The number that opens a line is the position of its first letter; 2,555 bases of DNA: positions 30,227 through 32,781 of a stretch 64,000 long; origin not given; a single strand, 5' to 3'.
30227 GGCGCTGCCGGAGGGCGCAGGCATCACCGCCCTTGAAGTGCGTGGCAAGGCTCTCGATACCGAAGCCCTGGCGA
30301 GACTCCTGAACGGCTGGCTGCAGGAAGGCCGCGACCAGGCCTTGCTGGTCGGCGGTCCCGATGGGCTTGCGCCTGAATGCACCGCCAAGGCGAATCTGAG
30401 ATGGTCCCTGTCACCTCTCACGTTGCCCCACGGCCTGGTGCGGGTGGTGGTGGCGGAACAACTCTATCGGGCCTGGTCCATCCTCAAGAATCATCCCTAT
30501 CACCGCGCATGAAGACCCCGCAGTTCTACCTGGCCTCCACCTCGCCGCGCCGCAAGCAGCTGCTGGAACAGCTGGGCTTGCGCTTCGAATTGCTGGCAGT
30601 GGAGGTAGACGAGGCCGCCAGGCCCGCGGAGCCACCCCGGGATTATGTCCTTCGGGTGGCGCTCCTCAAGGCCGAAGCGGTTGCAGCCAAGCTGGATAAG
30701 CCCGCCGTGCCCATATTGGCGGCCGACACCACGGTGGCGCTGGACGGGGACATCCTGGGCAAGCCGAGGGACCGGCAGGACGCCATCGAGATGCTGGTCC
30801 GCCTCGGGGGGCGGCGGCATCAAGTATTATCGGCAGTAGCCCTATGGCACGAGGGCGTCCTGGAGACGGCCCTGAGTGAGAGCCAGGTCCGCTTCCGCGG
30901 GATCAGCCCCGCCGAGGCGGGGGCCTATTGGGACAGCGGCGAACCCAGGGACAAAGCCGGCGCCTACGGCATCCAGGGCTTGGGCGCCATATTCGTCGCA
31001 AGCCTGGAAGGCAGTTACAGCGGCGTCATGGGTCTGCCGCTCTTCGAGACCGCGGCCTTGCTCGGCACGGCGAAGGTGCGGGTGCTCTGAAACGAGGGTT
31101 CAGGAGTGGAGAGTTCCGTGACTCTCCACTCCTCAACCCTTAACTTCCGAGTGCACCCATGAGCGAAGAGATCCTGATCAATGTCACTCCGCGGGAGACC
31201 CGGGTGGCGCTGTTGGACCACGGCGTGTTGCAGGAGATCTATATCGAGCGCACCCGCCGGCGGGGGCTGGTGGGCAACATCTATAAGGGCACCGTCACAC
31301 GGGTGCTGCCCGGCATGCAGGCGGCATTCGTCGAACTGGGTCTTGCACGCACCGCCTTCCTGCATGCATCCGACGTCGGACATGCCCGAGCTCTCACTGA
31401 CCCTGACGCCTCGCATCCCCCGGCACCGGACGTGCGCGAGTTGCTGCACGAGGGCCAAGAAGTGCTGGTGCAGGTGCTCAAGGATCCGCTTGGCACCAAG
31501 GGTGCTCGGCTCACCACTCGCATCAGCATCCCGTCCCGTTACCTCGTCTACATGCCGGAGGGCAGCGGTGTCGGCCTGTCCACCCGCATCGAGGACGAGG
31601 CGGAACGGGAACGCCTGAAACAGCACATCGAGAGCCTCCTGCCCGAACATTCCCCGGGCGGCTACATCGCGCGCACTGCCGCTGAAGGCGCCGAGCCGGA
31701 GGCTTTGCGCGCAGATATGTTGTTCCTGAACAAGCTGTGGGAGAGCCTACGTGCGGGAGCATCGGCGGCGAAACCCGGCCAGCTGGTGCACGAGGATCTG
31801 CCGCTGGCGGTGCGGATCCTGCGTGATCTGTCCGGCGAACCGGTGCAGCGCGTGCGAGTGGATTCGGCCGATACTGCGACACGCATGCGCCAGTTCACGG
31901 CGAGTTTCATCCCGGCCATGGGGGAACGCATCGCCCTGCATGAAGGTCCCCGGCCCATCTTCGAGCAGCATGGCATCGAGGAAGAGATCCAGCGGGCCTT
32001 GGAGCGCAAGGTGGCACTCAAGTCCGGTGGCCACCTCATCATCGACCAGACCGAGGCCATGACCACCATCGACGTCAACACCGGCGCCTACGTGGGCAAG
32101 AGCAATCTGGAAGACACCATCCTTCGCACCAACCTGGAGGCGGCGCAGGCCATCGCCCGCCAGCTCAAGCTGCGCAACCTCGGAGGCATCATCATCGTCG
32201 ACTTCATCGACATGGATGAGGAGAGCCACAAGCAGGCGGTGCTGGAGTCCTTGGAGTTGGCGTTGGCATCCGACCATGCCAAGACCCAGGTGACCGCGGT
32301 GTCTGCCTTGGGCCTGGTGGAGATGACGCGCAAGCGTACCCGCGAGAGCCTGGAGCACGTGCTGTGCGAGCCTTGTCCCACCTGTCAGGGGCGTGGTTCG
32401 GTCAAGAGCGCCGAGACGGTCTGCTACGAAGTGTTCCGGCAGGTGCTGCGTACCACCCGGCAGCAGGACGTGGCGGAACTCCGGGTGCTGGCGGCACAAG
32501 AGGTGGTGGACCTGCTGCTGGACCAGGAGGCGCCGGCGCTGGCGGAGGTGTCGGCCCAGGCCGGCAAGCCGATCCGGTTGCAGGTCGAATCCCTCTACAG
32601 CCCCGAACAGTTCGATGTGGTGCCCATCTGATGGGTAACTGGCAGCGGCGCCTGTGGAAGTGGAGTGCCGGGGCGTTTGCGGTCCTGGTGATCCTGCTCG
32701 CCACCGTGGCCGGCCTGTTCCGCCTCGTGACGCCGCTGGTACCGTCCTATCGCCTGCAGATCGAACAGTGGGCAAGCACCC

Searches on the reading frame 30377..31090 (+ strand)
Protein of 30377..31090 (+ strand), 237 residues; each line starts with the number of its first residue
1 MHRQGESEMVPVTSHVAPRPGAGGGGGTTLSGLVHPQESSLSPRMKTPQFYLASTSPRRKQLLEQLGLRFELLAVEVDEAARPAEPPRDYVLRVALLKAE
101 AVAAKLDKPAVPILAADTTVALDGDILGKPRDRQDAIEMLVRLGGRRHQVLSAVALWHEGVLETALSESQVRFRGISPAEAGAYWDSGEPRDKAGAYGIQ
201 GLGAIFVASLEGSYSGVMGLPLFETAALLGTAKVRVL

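Call 52: search_protein_families(library=pfam, proteins=[window:30377-31090:+], max_evalue=0.00001)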
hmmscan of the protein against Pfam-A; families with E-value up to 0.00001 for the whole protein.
window:30377-31090:+ (237 aa): 1 family
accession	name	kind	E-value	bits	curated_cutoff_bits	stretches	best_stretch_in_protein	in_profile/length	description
PF02545.19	Maf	-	3.5e-58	196.8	27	1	50-230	2-185/187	Maf-like protein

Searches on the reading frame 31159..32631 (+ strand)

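Call 52: search_protein_families(library=pfam, proteins=[window:31159-32631:+], max_evalue=0.00001)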
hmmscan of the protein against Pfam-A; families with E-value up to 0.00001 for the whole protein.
window:31159-32631:+ (490 aa): 3 families
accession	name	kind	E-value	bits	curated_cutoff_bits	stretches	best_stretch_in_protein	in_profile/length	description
PF10150.14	RNase_E_G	-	1.1e-100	336.9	25.5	1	123-394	1-270/270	Ribonuclease E/G family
PF20833.2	RNase_E_G_Thio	-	1.3e-09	38.5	26.8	1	405-487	1-83/86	RNase E/G, Thioredoxin-like domain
PF00575.29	S1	-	2.2e-06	28.4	22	1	38-108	4-61/74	S1 RNA binding domain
